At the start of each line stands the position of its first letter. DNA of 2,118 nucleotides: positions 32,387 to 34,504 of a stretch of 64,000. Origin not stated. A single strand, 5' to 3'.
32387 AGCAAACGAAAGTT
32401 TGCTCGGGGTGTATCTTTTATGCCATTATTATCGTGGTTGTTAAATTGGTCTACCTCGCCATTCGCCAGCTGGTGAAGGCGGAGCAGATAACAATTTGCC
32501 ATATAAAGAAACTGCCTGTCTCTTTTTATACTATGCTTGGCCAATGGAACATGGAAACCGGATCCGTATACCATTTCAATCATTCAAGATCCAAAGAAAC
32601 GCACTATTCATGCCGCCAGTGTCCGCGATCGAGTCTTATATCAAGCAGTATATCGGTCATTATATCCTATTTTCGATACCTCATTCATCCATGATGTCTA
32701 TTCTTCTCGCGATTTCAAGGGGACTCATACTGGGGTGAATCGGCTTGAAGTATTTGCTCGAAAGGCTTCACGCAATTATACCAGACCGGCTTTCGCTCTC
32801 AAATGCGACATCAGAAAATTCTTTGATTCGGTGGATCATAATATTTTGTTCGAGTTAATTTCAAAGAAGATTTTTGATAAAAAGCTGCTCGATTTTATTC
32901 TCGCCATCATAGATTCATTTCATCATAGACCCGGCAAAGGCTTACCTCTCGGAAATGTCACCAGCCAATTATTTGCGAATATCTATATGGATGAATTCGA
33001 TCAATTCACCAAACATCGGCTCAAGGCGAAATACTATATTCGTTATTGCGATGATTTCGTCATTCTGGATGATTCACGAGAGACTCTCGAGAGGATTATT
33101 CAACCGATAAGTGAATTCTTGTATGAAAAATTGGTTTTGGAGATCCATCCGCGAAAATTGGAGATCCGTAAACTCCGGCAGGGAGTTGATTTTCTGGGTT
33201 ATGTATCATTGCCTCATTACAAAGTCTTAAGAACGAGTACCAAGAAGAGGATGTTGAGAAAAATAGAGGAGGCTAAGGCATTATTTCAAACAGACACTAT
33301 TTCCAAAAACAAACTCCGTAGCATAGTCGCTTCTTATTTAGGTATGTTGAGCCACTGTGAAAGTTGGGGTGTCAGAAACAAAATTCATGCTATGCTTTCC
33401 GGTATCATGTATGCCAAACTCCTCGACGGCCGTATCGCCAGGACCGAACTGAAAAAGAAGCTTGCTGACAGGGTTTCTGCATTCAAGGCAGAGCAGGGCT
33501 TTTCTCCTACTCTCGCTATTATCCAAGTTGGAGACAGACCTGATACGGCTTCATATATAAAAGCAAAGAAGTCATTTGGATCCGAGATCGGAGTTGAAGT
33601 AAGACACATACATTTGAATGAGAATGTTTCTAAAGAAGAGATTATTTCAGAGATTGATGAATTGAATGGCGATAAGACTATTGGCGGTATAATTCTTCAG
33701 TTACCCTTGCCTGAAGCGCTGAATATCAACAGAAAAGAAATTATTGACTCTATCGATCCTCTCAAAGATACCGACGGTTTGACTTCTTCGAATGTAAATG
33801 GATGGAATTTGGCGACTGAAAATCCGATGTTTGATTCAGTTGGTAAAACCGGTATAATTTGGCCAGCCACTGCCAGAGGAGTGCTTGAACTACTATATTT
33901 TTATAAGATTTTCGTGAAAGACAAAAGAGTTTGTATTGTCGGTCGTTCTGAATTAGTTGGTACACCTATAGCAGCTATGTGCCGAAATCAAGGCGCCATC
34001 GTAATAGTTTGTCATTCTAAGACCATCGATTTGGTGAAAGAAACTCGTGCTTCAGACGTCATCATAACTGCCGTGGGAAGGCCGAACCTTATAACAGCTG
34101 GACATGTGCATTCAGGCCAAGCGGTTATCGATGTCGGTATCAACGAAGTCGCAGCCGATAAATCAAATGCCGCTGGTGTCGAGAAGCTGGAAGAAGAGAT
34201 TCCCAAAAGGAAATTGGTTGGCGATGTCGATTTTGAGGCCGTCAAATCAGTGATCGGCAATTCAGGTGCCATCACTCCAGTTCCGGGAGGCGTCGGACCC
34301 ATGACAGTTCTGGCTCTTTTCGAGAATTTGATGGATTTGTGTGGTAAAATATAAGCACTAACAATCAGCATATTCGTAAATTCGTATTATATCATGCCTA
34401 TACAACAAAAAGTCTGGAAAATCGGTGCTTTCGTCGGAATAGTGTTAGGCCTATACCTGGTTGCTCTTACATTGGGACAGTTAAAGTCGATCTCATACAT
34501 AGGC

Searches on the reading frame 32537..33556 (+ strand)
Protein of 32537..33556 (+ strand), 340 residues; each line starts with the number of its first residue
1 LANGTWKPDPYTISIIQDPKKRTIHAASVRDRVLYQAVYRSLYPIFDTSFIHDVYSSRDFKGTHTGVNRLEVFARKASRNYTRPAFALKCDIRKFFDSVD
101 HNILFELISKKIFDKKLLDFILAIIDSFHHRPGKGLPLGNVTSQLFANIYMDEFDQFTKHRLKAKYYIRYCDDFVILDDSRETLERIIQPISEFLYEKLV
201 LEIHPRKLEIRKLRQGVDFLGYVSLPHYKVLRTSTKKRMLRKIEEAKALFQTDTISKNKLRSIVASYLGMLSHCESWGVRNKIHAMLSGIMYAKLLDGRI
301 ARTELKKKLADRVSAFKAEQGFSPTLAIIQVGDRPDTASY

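Call 52: find_homologous_proteins(query=window:32537-33556:+, max_evalue=1e-20)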
Query window:32537-33556:+ (340 aa): 7376 proteins with E <= 1e-20 among 8000 candidates; the best 120 are listed.
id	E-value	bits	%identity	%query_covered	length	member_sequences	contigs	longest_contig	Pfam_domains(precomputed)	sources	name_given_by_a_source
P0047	1.7e-134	466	71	85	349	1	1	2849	PF00078.33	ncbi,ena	-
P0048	4.0e-128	445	67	84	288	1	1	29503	PF00078.33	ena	-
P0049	3.3e-127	442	68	85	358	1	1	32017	PF00078.33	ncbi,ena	-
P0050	3.4e-126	439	68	83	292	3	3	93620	PF00078.33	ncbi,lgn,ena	-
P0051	2.5e-124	433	67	84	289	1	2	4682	PF00078.33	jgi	jgi:retron-type reverse transcriptase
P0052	2.6e-124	433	68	83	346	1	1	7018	PF00078.33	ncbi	-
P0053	1.1e-122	428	66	83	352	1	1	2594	PF00078.33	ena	-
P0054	2.8e-121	423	65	85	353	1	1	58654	PF00078.33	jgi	-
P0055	6.8e-121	422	67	84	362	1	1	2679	PF00078.33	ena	-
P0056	1.1e-119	418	65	84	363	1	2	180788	PF00078.33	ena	-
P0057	1.6e-119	417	67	83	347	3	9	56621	PF00078.33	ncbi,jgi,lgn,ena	-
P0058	7.5e-119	415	66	83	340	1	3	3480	PF00078.33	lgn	-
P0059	8.8e-115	402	62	84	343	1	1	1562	PF00078.33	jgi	jgi:retron-type reverse transcriptase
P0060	3.5e-114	400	60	83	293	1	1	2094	PF00078.33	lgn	-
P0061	1.2e-113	398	66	82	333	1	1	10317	PF00078.33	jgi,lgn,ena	-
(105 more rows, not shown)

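Call 61: search_protein_families(library=ncbifam, proteins=[window:32537-33406:+], max_evalue=0.01)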
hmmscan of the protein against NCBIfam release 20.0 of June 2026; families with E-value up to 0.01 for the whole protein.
window:32537-33406:+ (290 aa): 9 families
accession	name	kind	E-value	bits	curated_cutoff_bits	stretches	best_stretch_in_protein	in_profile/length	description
TIGR04416.1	group_II_RT_mat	equivalog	1.1e-39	136.5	300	1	1-248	43-297/353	group II intron reverse transcriptase/maturase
NF041747.1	Drt3a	equivalog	1.6e-20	73.9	200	1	84-241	110-274/412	antiviral reverse transcriptase Drt3a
NF041746.1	Drt2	equivalog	5.2e-19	68.7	390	2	130-260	218-357/416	antiviral reverse transcriptase Drt2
NF038233.2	retron_St85_RT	exception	4.7e-16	58.9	235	1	77-263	81-269/289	retron St85 family RNA-directed DNA polymerase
TIGR04499.1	abortive_AbiA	subfamily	3.9e-07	29.2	250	1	71-197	132-274/615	AbiA family abortive infection protein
NF041749.1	Drt4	equivalog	4.7e-07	29.1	450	1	85-233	137-289/489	antiviral reverse transcriptase Drt4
NF041750.1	Drt5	equivalog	3.4e-06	26.3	550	1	69-210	111-250/484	antiviral reverse transcriptase Drt5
NF042941.1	Retron_TIR_antiphage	equivalog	8.4e-05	21.5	600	1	79-189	86-195/464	TIR domain-containing anti-phage reverse transcriptase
NF041748.1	Drt3b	equivalog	0.00023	20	350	1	88-197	177-302/647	antiviral reverse transcriptase Drt3b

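Call 65: search_solved_structures(query=window:32537-33406:+, max_evalue=1e-10, show_alignments=1)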
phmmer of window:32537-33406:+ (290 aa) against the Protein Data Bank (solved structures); distinct sequences matched with E-value up to 1e-10: 9.
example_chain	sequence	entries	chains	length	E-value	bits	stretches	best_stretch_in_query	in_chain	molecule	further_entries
8ub7_A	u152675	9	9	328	1.2e-37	133.3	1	4-244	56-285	Reverse transcriptase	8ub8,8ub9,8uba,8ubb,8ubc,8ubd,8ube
6ar1_A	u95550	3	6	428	2.4e-21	79.8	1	3-242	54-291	GsI-IIC RT | Trt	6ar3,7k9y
6me0_C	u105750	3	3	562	1.8e-17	67.1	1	6-238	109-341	Maturase reverse transcriptase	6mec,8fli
5hhj_A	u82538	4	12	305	2.7e-17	66.5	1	6-222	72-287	Retron-type reverse transcriptase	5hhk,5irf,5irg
5hhl_A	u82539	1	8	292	6.4e-17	65.2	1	6-222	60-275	Retron-type reverse transcriptase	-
7uim_D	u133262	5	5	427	1.1e-16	64.4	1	6-222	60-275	Group II intron reverse transcriptase/maturase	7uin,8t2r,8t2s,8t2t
5g2x_C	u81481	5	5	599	2.6e-16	63.2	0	3-166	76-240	GROUP II INTRON-ENCODED PROTEIN LTRA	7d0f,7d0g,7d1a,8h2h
8bgj_A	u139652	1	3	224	1.3e-13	54.4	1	85-193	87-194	RNA-directed DNA polymerase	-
7kft_D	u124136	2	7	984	9.9e-11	44.9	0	18-225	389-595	Cas6-RT-Cas1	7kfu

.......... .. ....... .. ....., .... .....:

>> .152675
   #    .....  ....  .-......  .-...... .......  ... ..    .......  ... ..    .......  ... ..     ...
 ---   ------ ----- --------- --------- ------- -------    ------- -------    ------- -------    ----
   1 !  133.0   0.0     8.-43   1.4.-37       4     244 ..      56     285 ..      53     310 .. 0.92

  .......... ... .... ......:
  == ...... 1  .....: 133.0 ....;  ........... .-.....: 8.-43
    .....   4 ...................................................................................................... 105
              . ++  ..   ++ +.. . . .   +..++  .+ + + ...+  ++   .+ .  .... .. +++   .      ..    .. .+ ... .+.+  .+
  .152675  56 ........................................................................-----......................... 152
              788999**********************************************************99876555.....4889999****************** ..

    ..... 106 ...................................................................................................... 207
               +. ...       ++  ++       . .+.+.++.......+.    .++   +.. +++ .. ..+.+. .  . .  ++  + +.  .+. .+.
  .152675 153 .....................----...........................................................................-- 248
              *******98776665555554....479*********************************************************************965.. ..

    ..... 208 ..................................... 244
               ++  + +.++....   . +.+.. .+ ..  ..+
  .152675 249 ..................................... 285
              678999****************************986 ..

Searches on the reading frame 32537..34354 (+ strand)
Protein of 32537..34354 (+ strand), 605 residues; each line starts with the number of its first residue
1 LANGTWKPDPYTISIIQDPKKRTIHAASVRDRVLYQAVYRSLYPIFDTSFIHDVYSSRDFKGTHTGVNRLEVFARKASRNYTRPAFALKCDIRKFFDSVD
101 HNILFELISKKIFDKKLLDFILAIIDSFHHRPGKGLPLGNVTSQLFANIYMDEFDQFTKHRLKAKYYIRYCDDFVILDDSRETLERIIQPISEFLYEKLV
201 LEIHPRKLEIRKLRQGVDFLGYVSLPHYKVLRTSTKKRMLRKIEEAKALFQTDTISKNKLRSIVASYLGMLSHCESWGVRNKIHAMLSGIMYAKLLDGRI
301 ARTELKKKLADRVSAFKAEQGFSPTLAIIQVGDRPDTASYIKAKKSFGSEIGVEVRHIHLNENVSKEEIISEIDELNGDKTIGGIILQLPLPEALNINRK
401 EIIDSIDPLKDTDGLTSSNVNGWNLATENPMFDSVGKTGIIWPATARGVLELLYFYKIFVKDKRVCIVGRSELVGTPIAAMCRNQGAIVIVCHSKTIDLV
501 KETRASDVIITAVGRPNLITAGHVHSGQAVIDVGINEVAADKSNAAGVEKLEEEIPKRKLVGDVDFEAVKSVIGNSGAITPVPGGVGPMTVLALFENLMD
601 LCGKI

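Call 6: search_protein_families(library=pfam, proteins=[window:32537-34354:+], max_evalue=0.1)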
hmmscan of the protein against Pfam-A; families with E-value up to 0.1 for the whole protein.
window:32537-34354:+ (605 aa): 4 families
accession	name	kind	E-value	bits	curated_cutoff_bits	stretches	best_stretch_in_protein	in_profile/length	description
PF02882.25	THF_DHG_CYH_C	-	1.3e-47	161.5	27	1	439-600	13-154/160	Tetrahydrofolate dehydrogenase/cyclohydrolase, NAD(P)-binding domain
PF00763.28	THF_DHG_CYH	-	5e-30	104.6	32.8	1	296-413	1-115/115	Tetrahydrofolate dehydrogenase/cyclohydrolase, catalytic domain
PF00078.32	RVT_1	-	9.7e-23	81.4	29.6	1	20-222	8-203/205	Reverse transcriptase (RNA-dependent DNA polymerase)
PF19970.4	VMAP-M9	-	0.052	14.2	27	0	360-424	63-128/135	vWA-MoxR associated protein middle region (VMAP-M) 9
